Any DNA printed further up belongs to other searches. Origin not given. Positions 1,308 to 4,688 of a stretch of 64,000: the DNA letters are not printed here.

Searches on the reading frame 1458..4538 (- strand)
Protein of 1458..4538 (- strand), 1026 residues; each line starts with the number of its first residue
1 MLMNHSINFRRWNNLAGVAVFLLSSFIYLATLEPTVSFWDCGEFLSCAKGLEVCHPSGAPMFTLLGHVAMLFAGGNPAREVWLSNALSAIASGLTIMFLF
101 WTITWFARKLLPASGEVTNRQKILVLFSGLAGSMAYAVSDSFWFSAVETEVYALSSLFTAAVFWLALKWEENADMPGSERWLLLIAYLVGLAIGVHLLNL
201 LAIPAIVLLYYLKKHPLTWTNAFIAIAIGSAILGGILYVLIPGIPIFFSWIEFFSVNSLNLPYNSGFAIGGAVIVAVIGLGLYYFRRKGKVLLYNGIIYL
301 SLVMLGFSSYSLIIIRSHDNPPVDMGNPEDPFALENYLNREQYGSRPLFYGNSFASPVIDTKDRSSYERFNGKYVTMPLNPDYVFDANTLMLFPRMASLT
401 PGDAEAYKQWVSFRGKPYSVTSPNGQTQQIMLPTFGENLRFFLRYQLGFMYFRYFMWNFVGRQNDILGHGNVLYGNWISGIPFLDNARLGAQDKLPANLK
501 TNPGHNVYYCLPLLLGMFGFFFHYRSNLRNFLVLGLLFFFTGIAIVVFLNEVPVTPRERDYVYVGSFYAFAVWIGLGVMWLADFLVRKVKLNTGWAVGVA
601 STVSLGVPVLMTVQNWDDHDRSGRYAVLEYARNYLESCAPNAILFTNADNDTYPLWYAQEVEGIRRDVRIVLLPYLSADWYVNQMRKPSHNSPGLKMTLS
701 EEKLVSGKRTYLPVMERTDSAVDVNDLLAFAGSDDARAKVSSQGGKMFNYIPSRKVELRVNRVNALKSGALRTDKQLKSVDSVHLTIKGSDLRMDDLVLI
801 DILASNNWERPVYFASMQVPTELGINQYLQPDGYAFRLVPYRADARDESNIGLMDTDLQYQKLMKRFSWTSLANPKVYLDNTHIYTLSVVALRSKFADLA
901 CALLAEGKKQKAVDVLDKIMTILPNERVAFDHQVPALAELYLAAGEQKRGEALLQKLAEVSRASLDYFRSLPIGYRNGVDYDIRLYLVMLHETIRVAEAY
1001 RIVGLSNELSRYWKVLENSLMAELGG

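Call 3: search_protein_families(library=pfam, proteins=[window:1458-4538:-], max_evalue=1)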
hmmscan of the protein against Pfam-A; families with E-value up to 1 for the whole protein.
window:1458-4538:- (1026 aa): 4 families
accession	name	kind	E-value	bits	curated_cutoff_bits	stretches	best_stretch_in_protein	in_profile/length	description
PF11028.14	TMEM260-like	-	1.9e-65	220.4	24.2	1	40-216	1-176/179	Protein O-mannosyl-transferase TMEM260-like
PF13428.12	TPR_14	-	0.22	12.7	23.5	0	936-963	6-33/44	Tetratricopeptide repeat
PF14559.12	TPR_19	-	0.22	12.3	25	1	903-961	1-55/68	Tetratricopeptide repeat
PF13174.12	TPR_6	-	0.77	11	26.3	0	899-921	6-28/33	Tetratricopeptide repeat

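Call 27: find_related_loci(query=window:1458-4538:-, collection=metagenome_contigs, flank=6000)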
Query window:1458-4538:- (1026 aa) in metagenome_contigs; peptide patterns used: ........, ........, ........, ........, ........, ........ (x = any residue, [..] = any of these).
600 stretches matched a pattern (row limit reached: there are more); 593 encode a relative of the query (tblastn E <= 1e-3); the best 80 are kept; 80 distinct loci.
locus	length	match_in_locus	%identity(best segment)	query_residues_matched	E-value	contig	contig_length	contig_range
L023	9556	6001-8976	47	9-999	0e+0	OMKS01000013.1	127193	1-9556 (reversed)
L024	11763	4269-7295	44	8-1021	0e+0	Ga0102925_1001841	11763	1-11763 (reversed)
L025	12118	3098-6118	44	8-1018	0e+0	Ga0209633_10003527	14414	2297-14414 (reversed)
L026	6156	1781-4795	44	9-1011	0e+0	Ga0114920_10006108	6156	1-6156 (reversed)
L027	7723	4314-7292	46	8-1000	0e+0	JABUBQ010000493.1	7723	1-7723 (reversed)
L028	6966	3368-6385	45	9-1014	0e+0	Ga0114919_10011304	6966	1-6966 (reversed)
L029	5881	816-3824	45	9-1011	0e+0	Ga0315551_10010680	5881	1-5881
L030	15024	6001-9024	45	9-1018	0e+0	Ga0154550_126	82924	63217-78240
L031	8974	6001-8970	46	9-998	0e+0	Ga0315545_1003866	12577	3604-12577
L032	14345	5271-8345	43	9-1020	0e+0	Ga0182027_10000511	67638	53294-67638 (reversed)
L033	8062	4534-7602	43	8-983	0e+0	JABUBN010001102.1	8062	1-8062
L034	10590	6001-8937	44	9-996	0e+0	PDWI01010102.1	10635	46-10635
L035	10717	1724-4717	45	8-1000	0e+0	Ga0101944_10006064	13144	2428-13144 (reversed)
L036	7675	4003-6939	44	9-996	0e+0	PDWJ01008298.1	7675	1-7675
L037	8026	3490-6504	44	8-1010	0e+0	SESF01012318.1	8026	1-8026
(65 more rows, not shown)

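Call 59: find_homologous_proteins(query=window:1458-4538:-, max_evalue=1e-100)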
Query window:1458-4538:- (1026 aa): 7999 proteins with E <= 1e-100 among 8000 candidates; the best 120 are listed.
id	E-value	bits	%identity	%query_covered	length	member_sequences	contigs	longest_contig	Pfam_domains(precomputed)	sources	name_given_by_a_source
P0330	0.0e+0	2348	100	100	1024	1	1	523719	PF11028.15,PF28495.1,PF28497.1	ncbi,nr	ncbi:MAG: DUF2723 domain-containing protein [Bacteroidota bacterium]|nr:DUF2723 domain-containing pr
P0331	0.0e+0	1489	63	100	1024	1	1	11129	PF11028.15,PF28495.1,PF28497.1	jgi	jgi:hypothetical protein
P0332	0.0e+0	1417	59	100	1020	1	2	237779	PF11028.15,PF28495.1,PF28497.1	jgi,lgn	jgi:hypothetical protein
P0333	0.0e+0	1413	61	97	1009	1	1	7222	PF11028.15,PF28495.1,PF28497.1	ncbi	-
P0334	0.0e+0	1410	60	99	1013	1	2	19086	PF11028.15,PF28495.1,PF28497.1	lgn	-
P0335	0.0e+0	1408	60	97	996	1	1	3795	PF11028.15,PF28495.1,PF28497.1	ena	-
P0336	0.0e+0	1404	59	99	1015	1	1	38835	PF11028.15,PF28495.1,PF28497.1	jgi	jgi:hypothetical protein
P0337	0.0e+0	1391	59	99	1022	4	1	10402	PF11028.15,PF28495.1,PF28497.1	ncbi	-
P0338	0.0e+0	1381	58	100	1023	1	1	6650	PF11028.15,PF28495.1,PF28497.1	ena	-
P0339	0.0e+0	1379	61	97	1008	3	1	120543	PF11028.15,PF28495.1,PF28497.1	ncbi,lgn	-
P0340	0.0e+0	1371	58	100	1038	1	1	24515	PF11028.15,PF28495.1,PF28497.1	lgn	-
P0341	0.0e+0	1319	57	99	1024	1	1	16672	PF11028.15,PF28495.1,PF28497.1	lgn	-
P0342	0.0e+0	1309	58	99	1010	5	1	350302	PF11028.15,PF28495.1,PF28497.1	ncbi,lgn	-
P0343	0.0e+0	1268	56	97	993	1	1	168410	PF11028.15,PF28495.1,PF28497.1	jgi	jgi:hypothetical protein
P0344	0.0e+0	1261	55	100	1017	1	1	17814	PF11028.15,PF28495.1,PF28497.1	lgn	-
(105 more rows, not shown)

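Call 61: find_encoding_contigs(protein=P0331, flank=6000, max_places=1)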
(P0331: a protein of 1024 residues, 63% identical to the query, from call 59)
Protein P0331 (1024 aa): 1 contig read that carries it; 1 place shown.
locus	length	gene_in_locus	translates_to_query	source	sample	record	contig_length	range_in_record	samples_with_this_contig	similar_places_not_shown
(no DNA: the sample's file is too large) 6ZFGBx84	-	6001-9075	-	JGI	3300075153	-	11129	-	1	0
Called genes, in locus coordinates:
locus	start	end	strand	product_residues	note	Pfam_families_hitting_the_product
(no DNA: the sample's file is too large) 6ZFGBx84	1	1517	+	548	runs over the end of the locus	PF00324:AA_permease, PF13520:AA_permease_2, PF13906:AA_permease_C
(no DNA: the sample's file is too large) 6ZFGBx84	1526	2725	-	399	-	PF00657:Lipase_GDSL, PF13472:Lipase_GDSL_2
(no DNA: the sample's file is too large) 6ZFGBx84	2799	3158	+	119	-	-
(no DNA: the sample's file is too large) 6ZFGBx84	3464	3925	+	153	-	-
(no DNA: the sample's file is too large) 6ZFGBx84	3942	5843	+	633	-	PF13522:GATase_6 (faint), PF13537:GATase_7 (faint)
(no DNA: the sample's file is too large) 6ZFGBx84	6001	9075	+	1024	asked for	PF11028:TMEM260_N, PF28497:DUF8416, PF28495:TMEM260_2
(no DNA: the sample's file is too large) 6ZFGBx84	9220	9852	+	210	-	PF01025:GrpE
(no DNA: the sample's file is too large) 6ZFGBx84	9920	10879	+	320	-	?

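Call 62: find_encoding_contigs(protein=P0332, flank=6000, max_places=1)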
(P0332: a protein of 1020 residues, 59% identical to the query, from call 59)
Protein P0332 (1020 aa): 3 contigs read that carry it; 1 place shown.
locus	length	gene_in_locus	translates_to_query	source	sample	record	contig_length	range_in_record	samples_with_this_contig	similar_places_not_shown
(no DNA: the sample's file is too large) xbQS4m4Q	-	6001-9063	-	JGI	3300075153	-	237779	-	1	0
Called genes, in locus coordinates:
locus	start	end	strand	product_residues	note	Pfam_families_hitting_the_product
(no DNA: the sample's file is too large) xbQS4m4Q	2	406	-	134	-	-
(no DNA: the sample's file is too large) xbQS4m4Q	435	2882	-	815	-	PF18962:Por_Secre_tail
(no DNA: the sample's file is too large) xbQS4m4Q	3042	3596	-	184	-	-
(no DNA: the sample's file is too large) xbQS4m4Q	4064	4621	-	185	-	-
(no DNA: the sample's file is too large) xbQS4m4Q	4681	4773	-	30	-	-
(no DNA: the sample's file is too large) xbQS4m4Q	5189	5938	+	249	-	PF28545:1TM_TonB_rel, PF03544:TonB_C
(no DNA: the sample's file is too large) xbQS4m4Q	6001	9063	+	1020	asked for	PF11028:TMEM260_N, PF28497:DUF8416, PF28495:TMEM260_2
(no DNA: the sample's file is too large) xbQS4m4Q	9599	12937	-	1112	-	PF01704:UDPGP (faint)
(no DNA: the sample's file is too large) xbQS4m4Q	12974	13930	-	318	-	PF00483:NTP_transferase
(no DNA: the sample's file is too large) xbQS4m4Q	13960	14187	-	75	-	PF11297:DUF3098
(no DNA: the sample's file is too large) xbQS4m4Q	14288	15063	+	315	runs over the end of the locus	PF20434:BD-FAE, PF07859:Abhydrolase_3, PF01738:DLH (faint), PF00326:Peptidase_S9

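Call 63: find_encoding_contigs(protein=P0339, flank=6000, max_places=1)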
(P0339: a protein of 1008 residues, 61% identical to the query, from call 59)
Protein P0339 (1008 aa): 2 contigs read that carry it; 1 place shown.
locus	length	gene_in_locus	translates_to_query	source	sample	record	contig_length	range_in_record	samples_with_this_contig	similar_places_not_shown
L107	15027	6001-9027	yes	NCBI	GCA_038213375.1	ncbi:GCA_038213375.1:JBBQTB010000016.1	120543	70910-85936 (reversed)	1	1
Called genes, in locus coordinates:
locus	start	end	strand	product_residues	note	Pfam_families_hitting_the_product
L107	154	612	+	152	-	PF03168:LEA_2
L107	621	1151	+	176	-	-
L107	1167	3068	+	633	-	PF13522:GATase_6 (faint), PF13537:GATase_7 (faint)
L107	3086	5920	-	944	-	PF13620:CarboxypepD_reg, PF13715:CarbopepD_reg_2, PF00593:TonB_dep_Rec_b-barrel, PF14905:OMP_b-brl_3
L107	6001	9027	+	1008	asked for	PF11028:TMEM260_N, PF28497:DUF8416, PF28495:TMEM260_2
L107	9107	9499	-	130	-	PF01850:PIN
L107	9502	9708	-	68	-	-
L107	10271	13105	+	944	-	PF01443:Viral_helicase1 (faint), PF13245:AAA_19 (faint), PF00580:UvrD-helicase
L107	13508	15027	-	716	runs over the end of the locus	PF07715:Plug, PF00593:TonB_dep_Rec_b-barrel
